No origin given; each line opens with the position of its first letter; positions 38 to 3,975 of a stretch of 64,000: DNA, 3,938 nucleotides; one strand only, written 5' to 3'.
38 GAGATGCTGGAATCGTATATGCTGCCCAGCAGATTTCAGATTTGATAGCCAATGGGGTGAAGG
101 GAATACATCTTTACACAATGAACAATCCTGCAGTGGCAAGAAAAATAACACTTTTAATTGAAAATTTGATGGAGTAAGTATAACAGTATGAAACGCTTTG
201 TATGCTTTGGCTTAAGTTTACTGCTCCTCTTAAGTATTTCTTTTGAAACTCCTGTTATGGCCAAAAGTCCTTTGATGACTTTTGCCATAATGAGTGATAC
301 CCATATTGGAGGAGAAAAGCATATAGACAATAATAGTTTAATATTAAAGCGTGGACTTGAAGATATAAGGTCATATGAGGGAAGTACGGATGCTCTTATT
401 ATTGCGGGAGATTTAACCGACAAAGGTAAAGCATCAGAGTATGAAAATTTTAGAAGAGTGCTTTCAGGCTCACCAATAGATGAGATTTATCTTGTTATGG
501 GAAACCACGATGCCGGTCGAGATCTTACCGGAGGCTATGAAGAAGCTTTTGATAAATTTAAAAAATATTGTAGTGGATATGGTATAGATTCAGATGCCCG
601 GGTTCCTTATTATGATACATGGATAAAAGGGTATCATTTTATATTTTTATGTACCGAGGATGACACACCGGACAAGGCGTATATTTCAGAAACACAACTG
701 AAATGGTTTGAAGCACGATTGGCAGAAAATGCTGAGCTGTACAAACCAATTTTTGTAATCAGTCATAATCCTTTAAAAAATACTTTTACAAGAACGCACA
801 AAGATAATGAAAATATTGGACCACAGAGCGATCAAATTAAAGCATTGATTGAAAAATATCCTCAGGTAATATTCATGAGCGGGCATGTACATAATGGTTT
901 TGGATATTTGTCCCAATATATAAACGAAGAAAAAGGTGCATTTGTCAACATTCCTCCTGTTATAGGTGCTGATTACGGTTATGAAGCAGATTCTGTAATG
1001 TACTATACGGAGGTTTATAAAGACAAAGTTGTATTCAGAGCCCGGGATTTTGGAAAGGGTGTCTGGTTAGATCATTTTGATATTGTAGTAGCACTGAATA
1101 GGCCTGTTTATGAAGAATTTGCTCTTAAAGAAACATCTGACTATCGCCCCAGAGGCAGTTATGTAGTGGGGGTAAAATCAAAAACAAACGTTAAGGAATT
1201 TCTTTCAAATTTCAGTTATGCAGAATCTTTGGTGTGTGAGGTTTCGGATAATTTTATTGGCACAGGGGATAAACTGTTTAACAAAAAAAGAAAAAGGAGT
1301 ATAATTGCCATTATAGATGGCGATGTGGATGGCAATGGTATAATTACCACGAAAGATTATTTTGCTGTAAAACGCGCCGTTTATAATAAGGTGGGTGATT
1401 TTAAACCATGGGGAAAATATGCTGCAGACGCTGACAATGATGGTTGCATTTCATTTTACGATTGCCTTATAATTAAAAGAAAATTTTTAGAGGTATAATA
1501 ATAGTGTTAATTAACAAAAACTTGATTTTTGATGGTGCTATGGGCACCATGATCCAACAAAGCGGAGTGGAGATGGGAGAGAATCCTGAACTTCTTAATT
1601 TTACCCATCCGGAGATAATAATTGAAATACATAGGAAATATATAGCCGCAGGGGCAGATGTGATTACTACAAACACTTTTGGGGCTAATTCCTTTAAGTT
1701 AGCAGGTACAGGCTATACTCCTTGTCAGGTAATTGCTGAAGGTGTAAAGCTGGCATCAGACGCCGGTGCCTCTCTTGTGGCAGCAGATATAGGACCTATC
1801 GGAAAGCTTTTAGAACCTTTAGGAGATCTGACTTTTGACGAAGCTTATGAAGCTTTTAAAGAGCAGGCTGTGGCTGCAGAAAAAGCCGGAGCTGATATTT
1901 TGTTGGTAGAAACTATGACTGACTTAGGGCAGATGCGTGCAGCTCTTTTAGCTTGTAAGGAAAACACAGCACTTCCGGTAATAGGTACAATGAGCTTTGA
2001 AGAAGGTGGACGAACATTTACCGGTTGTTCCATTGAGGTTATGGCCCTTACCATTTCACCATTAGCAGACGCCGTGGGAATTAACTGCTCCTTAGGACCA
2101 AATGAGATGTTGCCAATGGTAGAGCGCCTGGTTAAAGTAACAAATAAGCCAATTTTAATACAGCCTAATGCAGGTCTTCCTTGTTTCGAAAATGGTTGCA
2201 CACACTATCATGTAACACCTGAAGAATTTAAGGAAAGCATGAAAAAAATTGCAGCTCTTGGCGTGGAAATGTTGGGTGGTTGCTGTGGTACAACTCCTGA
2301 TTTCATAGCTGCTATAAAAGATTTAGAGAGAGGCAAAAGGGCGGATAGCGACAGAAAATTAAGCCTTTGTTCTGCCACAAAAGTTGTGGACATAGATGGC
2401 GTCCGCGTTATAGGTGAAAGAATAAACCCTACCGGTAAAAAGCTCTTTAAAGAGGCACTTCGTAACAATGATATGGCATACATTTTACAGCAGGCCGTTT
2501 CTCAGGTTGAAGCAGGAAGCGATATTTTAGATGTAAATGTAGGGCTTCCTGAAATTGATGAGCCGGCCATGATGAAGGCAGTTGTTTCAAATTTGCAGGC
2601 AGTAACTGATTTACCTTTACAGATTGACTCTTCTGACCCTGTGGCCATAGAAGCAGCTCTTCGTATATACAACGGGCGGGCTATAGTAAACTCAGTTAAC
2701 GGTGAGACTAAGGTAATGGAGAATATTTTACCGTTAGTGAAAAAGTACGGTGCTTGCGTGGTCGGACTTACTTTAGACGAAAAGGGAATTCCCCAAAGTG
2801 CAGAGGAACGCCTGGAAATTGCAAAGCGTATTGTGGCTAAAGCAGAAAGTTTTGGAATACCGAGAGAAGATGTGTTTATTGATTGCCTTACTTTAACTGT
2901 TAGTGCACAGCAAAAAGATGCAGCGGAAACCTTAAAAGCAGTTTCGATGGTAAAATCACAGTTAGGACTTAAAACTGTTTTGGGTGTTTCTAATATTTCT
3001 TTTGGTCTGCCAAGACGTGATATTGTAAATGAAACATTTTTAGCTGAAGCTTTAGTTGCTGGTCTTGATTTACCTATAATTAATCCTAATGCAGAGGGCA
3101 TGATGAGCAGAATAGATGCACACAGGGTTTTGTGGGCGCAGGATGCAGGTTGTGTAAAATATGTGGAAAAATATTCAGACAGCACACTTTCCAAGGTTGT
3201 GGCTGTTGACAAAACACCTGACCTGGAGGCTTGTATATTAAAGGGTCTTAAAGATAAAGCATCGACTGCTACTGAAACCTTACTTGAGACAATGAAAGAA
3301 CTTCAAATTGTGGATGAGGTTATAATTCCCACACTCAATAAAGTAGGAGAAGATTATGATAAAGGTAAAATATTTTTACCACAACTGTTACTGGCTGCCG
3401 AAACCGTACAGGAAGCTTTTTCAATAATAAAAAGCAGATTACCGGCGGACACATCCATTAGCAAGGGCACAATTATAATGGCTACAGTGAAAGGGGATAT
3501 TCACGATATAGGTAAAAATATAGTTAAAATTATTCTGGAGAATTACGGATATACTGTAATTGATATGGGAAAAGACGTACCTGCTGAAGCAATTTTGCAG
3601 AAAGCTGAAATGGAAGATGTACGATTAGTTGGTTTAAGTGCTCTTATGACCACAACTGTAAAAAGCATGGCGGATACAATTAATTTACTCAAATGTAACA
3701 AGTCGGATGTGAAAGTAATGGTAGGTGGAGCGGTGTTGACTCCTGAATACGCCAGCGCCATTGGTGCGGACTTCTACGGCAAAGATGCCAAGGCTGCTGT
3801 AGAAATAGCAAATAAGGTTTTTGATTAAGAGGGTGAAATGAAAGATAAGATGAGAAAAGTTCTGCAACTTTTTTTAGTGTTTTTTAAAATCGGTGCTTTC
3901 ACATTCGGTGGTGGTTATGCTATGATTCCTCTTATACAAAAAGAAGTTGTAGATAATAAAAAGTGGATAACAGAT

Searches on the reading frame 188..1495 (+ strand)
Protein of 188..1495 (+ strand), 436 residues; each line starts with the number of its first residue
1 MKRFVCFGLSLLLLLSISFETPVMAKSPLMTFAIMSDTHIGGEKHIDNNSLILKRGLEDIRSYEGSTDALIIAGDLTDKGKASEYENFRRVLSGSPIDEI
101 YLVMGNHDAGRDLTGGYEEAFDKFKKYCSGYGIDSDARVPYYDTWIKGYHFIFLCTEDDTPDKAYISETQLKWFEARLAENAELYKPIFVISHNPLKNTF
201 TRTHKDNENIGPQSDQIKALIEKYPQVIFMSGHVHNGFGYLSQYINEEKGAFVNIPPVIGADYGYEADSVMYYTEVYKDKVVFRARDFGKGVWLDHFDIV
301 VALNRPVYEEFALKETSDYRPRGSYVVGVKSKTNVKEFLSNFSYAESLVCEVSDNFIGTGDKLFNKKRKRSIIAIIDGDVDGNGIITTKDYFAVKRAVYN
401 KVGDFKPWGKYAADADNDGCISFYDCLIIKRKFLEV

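Call 73: search_protein_families(library=pfam, proteins=[window:188-1495:+], max_evalue=0.00001)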
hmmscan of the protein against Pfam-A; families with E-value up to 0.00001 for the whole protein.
window:188-1495:+ (436 aa): 3 families
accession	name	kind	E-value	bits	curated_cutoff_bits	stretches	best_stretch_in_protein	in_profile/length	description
PF00149.33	Metallophos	-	8.3e-15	56.2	21.5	1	30-236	1-190/191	Calcineurin-like phosphoesterase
PF00404.24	Dockerin_1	-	2.6e-07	31.2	22.9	1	378-434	2-57/57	Dockerin type I domain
PF12850.12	Metallophos_2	-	6.4e-07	29.9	27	1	30-167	1-60/154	Calcineurin-like phosphoesterase superfamily domain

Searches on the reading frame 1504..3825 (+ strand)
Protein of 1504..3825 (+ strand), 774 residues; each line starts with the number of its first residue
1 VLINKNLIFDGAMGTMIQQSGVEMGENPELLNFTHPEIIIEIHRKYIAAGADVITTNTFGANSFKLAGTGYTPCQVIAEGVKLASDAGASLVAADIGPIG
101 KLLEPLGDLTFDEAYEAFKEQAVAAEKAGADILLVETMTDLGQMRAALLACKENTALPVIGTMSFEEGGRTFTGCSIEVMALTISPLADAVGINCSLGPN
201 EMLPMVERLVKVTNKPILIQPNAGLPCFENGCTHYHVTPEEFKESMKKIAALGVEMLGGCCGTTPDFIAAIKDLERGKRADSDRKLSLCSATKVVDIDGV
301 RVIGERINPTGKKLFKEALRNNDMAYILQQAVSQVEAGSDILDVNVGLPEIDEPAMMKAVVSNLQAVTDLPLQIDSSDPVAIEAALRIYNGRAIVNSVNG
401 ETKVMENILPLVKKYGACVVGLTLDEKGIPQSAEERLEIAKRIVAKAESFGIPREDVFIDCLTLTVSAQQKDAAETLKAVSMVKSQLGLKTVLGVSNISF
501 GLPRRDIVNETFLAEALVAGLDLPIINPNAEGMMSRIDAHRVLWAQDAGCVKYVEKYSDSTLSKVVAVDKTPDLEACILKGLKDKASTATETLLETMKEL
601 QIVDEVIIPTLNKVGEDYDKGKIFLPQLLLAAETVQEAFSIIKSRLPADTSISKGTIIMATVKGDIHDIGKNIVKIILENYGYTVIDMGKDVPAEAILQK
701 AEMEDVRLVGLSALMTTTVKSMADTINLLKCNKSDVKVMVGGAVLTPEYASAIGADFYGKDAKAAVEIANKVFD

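Call 73: search_protein_families(library=pfam, proteins=[window:1504-3825:+], max_evalue=0.00001)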
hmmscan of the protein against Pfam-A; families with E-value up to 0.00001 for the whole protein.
window:1504-3825:+ (774 aa): 4 families
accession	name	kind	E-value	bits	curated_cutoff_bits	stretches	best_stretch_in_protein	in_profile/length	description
PF02574.22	S-methyl_trans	-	9.3e-72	242.7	22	1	7-273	1-281/283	Homocysteine S-methyltransferase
PF00809.28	Pterin_bind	-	8.8e-32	111.1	25.5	1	304-526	1-243/244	Pterin binding enzyme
PF02310.24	B12-binding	-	4.4e-28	98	32.1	1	656-766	2-120/121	B12 binding domain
PF02607.22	B12-binding_2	-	2.6e-16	60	23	1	574-643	5-74/74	B12 binding domain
